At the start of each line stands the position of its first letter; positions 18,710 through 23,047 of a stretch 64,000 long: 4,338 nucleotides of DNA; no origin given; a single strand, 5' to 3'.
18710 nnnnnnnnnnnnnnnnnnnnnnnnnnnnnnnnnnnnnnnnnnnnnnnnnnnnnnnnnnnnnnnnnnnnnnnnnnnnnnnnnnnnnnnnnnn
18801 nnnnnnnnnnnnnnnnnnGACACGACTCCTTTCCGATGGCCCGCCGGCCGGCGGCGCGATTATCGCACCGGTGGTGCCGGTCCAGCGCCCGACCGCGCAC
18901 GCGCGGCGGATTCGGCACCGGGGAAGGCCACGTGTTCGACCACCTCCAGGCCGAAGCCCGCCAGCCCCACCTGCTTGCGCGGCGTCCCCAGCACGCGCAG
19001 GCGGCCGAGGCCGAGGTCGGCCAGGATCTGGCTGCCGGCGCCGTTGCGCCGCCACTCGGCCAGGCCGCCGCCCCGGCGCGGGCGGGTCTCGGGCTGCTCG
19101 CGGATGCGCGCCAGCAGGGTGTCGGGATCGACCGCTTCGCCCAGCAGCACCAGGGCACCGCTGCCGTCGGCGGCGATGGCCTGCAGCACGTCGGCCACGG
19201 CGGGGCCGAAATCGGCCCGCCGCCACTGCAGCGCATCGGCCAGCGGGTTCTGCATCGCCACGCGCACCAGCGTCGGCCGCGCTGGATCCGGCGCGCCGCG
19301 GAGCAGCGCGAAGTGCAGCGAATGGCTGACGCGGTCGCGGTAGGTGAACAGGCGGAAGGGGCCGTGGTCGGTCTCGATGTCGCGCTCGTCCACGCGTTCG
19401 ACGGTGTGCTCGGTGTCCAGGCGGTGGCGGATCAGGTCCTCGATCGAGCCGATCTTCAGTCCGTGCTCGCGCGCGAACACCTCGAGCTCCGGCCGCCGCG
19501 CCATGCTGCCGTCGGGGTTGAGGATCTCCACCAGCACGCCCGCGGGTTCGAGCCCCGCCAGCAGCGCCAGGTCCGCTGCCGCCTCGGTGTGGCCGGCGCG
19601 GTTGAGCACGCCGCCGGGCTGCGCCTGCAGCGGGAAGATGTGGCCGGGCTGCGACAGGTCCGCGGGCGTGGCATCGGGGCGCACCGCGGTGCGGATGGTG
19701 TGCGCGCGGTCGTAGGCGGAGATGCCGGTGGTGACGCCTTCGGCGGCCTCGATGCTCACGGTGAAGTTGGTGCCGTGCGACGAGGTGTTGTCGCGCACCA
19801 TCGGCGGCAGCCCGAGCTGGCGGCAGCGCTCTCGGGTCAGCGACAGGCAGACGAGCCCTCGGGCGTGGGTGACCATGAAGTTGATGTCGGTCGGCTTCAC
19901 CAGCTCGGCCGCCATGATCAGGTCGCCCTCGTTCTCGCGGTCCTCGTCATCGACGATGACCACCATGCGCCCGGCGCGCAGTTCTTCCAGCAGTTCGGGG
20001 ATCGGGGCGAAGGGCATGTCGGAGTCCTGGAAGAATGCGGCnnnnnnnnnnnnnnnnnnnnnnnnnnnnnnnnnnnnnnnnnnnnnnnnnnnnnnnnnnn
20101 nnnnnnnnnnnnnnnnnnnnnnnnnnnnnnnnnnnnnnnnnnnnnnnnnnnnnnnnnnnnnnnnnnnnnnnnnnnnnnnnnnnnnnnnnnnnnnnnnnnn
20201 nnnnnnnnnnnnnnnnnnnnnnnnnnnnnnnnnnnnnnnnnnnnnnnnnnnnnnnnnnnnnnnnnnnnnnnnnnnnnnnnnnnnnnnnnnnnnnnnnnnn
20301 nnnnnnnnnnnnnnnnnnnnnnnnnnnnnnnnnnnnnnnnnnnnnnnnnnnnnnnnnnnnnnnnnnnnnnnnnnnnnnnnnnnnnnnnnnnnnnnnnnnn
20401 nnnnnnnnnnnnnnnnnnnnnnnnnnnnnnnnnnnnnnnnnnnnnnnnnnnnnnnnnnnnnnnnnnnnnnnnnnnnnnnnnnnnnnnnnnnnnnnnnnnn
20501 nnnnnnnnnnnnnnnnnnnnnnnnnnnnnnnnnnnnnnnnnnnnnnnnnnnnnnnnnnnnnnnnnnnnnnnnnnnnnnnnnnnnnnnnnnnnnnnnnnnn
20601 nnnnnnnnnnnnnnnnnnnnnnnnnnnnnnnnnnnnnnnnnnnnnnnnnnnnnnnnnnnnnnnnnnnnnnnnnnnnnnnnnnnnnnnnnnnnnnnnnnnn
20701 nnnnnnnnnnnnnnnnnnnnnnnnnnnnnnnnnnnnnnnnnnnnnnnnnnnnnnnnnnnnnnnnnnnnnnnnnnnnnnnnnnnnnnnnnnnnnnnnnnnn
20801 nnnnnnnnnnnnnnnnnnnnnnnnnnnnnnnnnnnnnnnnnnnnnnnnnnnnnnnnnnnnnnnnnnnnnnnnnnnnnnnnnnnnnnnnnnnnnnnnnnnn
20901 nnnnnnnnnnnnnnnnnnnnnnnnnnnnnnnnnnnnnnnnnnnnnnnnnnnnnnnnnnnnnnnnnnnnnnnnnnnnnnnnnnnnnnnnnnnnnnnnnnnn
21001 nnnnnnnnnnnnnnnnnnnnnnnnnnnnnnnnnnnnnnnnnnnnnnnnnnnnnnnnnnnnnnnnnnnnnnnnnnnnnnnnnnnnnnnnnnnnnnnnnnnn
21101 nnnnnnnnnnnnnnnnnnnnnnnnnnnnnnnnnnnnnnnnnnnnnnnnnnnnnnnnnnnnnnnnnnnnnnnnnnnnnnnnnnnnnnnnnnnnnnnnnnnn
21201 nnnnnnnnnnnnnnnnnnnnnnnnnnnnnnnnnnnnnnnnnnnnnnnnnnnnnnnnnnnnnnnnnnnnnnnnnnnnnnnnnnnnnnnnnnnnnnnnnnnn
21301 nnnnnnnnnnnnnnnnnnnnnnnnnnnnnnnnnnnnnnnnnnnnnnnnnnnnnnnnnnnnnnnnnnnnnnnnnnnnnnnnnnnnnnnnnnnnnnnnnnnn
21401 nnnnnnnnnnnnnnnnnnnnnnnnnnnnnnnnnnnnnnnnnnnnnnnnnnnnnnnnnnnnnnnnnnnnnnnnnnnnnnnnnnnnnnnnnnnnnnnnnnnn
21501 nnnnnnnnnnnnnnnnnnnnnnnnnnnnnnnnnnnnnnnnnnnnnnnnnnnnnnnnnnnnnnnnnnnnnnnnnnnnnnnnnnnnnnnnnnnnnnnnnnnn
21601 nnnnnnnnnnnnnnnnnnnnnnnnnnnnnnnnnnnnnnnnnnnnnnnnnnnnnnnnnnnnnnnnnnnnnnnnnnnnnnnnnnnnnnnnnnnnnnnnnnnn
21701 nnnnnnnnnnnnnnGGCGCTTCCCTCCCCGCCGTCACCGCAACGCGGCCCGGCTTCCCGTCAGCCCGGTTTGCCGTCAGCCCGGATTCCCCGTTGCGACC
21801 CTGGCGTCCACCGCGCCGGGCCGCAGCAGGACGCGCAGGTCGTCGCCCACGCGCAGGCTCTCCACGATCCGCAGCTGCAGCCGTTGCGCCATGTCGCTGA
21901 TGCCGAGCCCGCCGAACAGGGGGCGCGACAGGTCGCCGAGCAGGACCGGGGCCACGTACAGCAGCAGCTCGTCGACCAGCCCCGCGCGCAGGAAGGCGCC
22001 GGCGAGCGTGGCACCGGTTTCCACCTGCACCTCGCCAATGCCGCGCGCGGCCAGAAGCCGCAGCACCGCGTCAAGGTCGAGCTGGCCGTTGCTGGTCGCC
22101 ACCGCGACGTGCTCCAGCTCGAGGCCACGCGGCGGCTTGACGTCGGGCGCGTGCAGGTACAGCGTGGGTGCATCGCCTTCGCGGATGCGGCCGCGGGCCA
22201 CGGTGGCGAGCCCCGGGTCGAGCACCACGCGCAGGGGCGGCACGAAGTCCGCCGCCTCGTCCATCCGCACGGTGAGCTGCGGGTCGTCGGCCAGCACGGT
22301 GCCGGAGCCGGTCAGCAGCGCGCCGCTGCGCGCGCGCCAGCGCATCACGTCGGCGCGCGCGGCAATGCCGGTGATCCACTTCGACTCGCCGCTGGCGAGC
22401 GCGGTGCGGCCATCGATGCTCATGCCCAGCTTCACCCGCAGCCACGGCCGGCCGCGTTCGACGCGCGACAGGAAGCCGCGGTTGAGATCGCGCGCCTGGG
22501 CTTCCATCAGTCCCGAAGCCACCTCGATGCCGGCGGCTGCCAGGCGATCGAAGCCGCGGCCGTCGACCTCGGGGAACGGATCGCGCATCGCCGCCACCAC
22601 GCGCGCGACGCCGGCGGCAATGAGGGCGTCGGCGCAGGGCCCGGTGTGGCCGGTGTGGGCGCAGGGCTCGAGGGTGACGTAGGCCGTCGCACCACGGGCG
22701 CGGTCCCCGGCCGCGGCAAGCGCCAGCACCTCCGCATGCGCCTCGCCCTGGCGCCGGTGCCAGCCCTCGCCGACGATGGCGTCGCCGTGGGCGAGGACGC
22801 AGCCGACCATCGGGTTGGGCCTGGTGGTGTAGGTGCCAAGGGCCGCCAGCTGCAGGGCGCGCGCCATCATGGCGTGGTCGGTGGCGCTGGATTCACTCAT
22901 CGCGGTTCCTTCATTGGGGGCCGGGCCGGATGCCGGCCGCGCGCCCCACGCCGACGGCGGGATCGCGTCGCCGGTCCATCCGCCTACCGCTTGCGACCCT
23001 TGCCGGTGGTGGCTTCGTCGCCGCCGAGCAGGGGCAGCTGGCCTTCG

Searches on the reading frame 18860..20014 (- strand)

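Call 62: search_protein_families(library=pfam, proteins=[window:18860-20014:-], max_evalue=0.00001)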
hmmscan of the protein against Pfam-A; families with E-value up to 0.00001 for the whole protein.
window:18860-20014:- (384 aa): 2 families
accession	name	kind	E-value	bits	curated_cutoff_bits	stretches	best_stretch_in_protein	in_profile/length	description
PF00926.24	DHBP_synthase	-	4.3e-86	287.8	26.4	1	7-196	2-190/191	3,4-dihydroxy-2-butanone 4-phosphate synthase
PF00925.25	GTP_cyclohydro2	-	1.7e-30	106.2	23.3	1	206-362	1-164/165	GTP cyclohydrolase II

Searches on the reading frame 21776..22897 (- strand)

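Call 62: search_protein_families(library=pfam, proteins=[window:21776-22897:-], max_evalue=0.00001)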
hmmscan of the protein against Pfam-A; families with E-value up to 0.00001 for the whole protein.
window:21776-22897:- (373 aa): 3 families
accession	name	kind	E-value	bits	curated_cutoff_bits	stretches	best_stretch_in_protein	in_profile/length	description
PF01872.23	RibD_C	-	1.1e-45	156.3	24.1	1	151-354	1-195/197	RibD C-terminal domain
PF00383.29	dCMP_cyt_deam_1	-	1.6e-17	63.7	25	1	6-104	3-102/102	Cytidine and deoxycytidylate deaminase zinc-binding region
PF14437.12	MafB19-deam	-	1.5e-08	35.1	27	1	11-107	7-104/142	MafB19-like deaminase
